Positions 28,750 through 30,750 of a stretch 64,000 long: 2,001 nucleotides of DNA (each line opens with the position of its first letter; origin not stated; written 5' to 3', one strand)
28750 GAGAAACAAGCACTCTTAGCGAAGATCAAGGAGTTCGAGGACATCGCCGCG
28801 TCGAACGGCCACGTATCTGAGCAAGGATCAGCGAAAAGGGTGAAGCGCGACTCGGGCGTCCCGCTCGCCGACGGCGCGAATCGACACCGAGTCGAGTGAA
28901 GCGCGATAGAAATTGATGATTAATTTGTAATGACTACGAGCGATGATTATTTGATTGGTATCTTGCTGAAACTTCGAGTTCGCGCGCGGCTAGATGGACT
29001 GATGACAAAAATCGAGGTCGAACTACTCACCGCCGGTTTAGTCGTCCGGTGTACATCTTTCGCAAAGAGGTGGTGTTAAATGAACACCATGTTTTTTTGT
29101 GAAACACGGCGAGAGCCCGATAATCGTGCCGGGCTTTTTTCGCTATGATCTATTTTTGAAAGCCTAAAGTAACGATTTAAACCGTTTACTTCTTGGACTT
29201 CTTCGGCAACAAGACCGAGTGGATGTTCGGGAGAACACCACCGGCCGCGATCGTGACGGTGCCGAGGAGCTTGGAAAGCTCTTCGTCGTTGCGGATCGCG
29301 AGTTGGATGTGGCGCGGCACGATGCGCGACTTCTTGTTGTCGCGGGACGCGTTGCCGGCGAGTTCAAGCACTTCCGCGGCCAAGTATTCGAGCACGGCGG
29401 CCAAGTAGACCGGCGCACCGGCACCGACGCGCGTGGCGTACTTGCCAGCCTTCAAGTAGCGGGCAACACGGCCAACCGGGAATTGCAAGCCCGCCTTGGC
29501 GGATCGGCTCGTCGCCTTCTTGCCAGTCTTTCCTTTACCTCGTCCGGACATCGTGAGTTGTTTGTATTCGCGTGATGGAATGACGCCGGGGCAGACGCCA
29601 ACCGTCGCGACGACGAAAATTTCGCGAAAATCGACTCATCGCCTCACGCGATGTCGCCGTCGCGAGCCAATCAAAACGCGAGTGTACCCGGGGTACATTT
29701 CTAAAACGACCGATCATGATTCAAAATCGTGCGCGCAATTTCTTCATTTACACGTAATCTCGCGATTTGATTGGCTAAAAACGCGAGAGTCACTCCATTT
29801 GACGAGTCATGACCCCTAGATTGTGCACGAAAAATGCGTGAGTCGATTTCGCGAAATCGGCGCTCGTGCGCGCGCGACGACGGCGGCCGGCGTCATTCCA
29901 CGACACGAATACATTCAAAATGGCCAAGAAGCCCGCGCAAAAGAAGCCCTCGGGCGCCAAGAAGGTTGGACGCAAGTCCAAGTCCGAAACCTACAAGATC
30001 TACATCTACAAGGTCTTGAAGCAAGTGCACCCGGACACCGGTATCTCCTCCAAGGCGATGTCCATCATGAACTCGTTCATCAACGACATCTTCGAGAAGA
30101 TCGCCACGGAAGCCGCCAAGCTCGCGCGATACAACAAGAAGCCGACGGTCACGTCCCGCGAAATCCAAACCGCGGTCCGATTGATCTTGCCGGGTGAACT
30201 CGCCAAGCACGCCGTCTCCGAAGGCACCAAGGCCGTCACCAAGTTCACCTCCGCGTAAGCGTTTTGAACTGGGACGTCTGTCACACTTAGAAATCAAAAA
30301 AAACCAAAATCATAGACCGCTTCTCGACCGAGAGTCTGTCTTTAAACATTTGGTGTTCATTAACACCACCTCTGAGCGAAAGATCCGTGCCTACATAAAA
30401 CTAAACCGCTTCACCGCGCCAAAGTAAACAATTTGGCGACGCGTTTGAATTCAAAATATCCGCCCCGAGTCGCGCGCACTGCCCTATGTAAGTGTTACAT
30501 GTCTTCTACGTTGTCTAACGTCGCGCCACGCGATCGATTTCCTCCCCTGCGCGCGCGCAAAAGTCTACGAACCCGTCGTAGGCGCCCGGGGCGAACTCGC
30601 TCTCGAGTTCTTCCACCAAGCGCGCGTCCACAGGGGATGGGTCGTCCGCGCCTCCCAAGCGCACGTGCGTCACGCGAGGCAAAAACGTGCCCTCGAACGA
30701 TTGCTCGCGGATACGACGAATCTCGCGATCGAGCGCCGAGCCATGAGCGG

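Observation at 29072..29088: Conserved 6-bp stem hairpin in the H2A 3' UTR, matching the hairpin downstream of H2B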

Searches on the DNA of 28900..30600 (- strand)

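Call 7: search_rna_families(source=window, start=28900, end=30600, threshold=evalue, max_evalue=10, show_alignments=4)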
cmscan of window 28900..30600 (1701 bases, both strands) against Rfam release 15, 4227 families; matches with E-value up to 10: 5.
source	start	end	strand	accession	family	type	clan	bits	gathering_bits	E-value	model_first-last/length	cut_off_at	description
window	30290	30368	+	RF01237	snR161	Gene; snRNA; snoRNA; HACA-box;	CL00036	16.4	50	8.4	1-165/165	no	Small nucleolar RNA snR161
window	29259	29358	+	RF01736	flg-Rhizobiales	Cis-reg;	-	16.3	55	1.8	1-141/141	no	flg-Rhizobiales RNA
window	30185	30236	-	RF02803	PyrR205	Gene; snRNA; snoRNA; HACA-box;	-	14.1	35.6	8.4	1-61/61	no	Pyrobaculum sRNA 205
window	28905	28967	+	RF02288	TtnuCD11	Gene; snRNA; snoRNA; CD-box;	-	13.7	70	5.2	1-74/74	no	Tetrahymena snoRNA TtnuCD11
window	29606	29628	+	RF01122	sR39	Gene; snRNA; snoRNA; CD-box;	-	13.4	50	2.4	1-56/56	no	Small nucleolar RNA sR39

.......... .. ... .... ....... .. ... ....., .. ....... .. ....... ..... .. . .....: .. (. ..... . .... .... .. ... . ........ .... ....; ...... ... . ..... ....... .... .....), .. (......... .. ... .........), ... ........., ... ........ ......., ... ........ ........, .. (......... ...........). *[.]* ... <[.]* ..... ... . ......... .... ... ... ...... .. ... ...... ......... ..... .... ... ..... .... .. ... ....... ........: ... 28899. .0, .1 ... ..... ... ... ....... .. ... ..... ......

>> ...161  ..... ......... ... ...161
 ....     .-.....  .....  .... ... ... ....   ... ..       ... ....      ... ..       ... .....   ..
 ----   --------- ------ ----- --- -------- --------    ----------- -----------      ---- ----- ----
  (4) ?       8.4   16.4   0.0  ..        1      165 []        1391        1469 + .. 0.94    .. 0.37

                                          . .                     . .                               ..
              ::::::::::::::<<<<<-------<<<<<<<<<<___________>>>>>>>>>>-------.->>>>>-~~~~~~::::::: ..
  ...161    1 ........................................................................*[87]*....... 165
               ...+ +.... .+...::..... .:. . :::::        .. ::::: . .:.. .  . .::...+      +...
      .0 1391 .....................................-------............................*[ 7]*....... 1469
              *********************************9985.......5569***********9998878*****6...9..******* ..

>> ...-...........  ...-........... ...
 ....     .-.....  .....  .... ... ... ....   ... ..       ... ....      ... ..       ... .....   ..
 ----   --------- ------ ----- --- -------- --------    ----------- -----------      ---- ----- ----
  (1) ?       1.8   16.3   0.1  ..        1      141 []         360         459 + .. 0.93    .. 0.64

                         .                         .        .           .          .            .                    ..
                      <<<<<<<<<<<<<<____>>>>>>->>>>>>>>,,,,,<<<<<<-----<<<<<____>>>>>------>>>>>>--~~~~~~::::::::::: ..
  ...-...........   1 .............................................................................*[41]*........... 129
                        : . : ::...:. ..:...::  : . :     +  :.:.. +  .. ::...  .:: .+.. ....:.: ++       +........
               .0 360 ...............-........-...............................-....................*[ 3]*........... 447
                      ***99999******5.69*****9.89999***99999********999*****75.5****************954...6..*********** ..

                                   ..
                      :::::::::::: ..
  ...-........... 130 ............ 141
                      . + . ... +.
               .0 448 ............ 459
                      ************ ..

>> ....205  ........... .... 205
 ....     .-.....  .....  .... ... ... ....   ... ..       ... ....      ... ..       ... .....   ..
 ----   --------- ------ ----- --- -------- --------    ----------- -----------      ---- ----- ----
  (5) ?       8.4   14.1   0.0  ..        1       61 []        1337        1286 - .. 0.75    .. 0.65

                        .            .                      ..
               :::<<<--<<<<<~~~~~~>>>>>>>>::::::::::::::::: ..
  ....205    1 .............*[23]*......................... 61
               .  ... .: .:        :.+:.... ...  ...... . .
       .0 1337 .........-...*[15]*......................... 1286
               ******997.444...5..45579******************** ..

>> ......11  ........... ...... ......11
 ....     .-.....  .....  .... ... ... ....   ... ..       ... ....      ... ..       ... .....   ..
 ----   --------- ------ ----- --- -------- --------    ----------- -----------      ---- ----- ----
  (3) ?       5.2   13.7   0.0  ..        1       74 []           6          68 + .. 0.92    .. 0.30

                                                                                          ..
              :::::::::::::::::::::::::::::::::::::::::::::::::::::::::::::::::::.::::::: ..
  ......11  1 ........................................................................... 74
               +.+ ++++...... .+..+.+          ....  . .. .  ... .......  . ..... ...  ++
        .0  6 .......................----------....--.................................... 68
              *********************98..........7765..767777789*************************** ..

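Call 26: search_rna_families(sources=[L017, L022, L137, L011], threshold=evalue, max_evalue=10, show_alignments=6)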
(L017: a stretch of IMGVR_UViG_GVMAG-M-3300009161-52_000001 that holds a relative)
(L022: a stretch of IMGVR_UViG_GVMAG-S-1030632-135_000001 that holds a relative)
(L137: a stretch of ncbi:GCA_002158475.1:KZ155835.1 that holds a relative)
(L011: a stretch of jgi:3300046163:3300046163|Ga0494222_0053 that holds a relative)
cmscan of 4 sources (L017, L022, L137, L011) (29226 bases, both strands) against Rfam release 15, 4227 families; matches with E-value up to 10: 6.
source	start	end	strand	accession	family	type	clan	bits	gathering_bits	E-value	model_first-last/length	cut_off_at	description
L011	9472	9577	-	RF00059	TPP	Cis-reg; riboswitch;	-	29.6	54.3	0.04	1-105/105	no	TPP riboswitch aptamer (THI element)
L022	2599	2674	+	RF00318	snoZ175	Gene; snRNA; snoRNA; CD-box;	-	25.5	43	6.4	1-81/81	no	Small nucleolar RNA Z175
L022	1209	1253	+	RF00032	Histone3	Cis-reg;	-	23.2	34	0.024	1-46/46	no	Histone 3' UTR stem-loop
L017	2940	2985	-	RF00032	Histone3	Cis-reg;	-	22.9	34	0.03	1-46/46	no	Histone 3' UTR stem-loop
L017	3401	3446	-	RF00032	Histone3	Cis-reg;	-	22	34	0.067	1-46/46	no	Histone 3' UTR stem-loop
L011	9014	9093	+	RF01122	sR39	Gene; snRNA; snoRNA; CD-box;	-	19.2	50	0.89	1-56/56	no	Small nucleolar RNA sR39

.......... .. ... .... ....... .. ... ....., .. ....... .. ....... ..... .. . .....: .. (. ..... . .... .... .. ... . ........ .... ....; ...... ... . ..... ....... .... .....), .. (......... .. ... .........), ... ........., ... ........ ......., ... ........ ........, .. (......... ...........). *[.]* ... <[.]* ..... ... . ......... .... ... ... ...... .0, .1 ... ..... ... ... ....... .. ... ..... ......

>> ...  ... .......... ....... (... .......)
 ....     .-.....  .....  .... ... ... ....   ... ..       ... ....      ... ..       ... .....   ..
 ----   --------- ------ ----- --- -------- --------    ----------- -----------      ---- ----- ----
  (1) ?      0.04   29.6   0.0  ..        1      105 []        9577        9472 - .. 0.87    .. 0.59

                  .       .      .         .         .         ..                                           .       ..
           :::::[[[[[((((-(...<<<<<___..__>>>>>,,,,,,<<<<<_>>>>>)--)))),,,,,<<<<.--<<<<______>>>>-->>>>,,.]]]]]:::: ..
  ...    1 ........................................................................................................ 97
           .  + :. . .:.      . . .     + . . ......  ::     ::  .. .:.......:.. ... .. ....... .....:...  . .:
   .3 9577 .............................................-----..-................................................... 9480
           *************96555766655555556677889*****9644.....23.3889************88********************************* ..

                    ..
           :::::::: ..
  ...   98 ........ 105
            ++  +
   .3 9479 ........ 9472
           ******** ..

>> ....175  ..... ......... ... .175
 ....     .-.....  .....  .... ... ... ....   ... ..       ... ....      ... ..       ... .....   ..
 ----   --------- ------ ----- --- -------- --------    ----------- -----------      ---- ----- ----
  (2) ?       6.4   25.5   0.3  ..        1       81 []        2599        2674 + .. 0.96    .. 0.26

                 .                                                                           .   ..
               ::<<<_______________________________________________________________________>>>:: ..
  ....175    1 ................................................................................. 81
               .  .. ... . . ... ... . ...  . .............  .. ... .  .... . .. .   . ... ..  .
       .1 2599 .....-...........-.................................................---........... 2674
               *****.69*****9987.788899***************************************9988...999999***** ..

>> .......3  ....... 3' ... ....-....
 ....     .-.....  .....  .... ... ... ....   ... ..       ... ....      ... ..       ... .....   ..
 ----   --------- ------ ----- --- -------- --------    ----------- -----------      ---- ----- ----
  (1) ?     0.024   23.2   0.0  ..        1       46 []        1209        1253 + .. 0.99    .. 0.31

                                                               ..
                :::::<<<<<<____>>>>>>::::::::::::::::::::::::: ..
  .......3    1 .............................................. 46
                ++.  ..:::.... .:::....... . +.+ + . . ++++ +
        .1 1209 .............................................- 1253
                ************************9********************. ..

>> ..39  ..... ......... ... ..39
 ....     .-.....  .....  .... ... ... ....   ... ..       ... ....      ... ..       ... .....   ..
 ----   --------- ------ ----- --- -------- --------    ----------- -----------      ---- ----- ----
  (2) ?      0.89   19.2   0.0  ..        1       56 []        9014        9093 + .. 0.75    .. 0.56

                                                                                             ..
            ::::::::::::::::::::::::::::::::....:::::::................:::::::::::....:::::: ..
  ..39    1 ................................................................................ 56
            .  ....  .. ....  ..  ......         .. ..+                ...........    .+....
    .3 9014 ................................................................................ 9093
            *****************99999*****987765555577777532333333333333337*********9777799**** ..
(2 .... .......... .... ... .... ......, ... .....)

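Call 63: search_rna_families(source=window, start=29035, end=29115, threshold=evalue, max_evalue=10, show_alignments=3)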
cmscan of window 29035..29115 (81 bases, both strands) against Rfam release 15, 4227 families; matches with E-value up to 10: 6.
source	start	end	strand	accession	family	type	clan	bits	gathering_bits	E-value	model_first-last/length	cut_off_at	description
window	29058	29106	+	RF03280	mir-7583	Gene; miRNA;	-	14.4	48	1.6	1-58/58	no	mir-7583 microRNA precursor family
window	29060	29104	+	RF03474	mir-4766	Gene; miRNA;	-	13.8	72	2.1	1-56/56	no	mir-4766 microRNA precursor family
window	29044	29068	-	RF01103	UPD-PKc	Cis-reg;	-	12.2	40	9.3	1-29/29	no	Pseudoknot of upstream pseudoknot domain (UPD) of the 3'UTR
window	29067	29115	-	RF02901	AaHKsRNA41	Gene; sRNA;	-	8.7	97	4.1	131-187/187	5'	Aggregatibacter sRNA 41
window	29096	29109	+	RF02207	WT1-AS_5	Gene; lncRNA;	-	8.1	80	4.5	66-79/79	no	WT1 antisense RNA conserved region 5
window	29068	29115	+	RF03083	cow-rumen-3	Gene; sRNA;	-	7.4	86.7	9.6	1-48/141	3'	cow-rumen-3 RNA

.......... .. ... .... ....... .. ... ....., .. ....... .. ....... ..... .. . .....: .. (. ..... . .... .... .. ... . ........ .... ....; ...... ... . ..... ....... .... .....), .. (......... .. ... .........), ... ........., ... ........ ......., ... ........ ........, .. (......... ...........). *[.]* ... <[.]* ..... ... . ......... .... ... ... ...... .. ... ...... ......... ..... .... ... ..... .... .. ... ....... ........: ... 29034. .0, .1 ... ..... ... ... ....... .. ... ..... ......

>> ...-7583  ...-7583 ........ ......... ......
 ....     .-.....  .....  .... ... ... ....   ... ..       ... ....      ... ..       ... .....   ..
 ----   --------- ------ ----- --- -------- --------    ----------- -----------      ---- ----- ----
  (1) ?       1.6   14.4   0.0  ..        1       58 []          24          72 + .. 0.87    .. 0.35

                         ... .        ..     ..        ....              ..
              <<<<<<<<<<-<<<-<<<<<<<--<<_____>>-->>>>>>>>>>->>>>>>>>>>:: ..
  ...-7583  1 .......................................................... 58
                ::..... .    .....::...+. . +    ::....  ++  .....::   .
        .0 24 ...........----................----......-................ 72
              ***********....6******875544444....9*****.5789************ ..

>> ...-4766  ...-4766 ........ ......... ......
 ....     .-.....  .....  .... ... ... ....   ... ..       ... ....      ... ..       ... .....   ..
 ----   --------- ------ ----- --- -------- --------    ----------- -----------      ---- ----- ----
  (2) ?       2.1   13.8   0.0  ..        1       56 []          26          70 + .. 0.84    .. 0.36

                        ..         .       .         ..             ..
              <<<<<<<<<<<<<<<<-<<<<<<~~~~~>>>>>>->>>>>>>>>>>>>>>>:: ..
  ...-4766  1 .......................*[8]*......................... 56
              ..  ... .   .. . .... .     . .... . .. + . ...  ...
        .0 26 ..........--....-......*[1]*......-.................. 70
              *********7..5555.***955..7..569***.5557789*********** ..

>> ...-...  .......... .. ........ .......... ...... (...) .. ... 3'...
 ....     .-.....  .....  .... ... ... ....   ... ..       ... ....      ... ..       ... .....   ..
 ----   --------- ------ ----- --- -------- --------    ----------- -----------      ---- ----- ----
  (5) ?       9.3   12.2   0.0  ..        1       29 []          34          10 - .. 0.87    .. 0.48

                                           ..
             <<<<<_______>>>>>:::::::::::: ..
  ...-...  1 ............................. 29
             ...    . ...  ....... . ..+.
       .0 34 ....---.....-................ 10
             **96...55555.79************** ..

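Call 64: search_rna_families(source=window, start=30325, end=30405, threshold=evalue, max_evalue=10, show_alignments=3)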
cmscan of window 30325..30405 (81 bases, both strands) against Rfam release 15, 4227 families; matches with E-value up to 10: 2.
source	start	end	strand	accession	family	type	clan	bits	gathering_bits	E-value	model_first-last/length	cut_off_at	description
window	30347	30392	+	RF00032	Histone3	Cis-reg;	-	11.7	34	1.3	1-46/46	no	Histone 3' UTR stem-loop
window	30338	30364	-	RF01331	CRISPR-DR18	Gene; CRISPR;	-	11.6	50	7.1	1-37/37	no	CRISPR RNA direct repeat element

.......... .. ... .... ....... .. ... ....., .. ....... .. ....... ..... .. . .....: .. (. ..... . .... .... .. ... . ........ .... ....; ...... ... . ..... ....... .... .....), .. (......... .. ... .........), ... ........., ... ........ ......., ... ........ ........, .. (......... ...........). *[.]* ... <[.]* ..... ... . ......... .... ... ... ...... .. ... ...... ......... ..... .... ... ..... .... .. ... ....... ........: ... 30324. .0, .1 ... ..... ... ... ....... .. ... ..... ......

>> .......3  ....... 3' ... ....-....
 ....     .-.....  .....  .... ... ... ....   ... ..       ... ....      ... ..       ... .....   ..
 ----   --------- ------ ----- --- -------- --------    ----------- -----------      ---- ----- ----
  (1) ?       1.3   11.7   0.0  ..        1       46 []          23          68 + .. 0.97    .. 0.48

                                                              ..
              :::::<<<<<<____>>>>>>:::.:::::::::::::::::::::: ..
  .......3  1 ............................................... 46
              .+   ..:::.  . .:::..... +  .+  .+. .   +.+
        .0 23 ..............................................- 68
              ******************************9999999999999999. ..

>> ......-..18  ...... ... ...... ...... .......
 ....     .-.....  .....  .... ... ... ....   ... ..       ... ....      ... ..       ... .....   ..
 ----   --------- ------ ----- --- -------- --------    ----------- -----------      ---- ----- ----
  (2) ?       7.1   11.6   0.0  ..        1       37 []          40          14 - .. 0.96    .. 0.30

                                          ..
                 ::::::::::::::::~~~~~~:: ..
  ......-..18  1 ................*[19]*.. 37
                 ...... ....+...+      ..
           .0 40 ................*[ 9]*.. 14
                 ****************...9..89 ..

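Call 82: search_with_rna_model(model_id=R1, sources=[L001, L008, L011, L012, L015, L137, L341, L342, L335, L336], filters=default, max_evalue=1)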
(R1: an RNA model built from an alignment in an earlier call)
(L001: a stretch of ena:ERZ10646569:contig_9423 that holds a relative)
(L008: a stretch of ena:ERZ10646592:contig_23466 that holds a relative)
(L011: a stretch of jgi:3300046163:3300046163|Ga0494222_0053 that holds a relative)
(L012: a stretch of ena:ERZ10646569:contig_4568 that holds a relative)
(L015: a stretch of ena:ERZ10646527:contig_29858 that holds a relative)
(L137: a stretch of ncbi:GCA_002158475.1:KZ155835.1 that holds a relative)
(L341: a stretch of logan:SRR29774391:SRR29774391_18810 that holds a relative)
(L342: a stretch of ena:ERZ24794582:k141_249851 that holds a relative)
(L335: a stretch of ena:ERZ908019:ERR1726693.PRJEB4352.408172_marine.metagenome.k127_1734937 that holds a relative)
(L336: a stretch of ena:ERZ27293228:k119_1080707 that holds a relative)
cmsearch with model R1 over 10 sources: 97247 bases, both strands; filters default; matches with E-value up to 1: 14.
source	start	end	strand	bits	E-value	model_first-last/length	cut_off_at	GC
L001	10452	10504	+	62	6e-13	1-53/53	no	0.38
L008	10452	10504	+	62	6e-13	1-53/53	no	0.38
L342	3206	3258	+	42.4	6.7e-08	1-53/53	no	0.36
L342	500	552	-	40.1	2.6e-07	1-53/53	no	0.38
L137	4544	4590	+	37.8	9.9e-07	7-53/53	no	0.38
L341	1945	1996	+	36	2.8e-06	1-53/53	no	0.33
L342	1945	1996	+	36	2.8e-06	1-53/53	no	0.33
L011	4991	5042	-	35.9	3e-06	1-53/53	no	0.35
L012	4998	5049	-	35.9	3e-06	1-53/53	no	0.35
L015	4984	5035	-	35.9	3e-06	1-53/53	no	0.35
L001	9161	9212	-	34.2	8.4e-06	1-53/53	no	0.44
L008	9161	9212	-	34.2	8.4e-06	1-53/53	no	0.44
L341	515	569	-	23.7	0.0042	1-53/53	no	0.33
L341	2064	2116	+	23.2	0.0058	1-53/53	no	0.43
